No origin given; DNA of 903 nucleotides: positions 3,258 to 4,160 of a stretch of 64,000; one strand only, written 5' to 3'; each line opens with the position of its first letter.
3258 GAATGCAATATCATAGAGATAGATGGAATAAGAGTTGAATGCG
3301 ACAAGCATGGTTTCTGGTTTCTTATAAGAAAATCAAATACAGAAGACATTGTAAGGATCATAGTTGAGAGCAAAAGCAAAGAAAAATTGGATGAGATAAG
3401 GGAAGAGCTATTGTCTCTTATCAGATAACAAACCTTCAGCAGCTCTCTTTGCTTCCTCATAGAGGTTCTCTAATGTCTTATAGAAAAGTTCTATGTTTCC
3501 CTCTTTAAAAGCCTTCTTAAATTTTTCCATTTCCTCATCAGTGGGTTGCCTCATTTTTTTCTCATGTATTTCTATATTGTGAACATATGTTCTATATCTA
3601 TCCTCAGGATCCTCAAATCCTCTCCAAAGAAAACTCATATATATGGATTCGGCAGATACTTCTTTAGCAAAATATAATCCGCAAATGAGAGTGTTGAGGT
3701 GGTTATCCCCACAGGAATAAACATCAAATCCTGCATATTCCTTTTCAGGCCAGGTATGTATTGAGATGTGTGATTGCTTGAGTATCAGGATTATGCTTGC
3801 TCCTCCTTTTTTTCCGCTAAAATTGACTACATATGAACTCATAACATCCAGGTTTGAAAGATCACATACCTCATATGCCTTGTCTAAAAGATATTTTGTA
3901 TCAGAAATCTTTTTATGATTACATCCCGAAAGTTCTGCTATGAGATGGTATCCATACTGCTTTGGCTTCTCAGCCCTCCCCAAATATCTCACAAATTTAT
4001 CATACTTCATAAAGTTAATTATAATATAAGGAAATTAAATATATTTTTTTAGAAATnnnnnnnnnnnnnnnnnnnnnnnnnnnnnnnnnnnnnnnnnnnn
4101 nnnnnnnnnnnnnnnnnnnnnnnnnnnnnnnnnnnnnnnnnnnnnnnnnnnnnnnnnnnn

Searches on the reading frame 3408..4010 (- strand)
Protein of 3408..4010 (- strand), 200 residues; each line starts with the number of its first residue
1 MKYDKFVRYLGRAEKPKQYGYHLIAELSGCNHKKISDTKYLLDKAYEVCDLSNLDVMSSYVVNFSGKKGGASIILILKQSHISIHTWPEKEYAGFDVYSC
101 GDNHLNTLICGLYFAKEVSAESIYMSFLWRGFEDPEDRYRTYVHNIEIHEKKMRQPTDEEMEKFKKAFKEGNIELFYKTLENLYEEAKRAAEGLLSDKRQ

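Call 33: search_protein_families(library=pfam, proteins=[window:3408-4010:-], max_evalue=10)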
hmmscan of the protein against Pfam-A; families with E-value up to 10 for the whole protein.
window:3408-4010:- (200 aa): 2 families
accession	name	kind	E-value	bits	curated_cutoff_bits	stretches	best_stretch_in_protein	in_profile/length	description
PF02675.21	AdoMet_dc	-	4.5e-24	85.3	25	1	22-131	1-107/107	S-adenosylmethionine decarboxylase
PF15638.11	Tox-MPTase2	-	0.0041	17.3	25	1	144-193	127-175/196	Metallopeptidase toxin 2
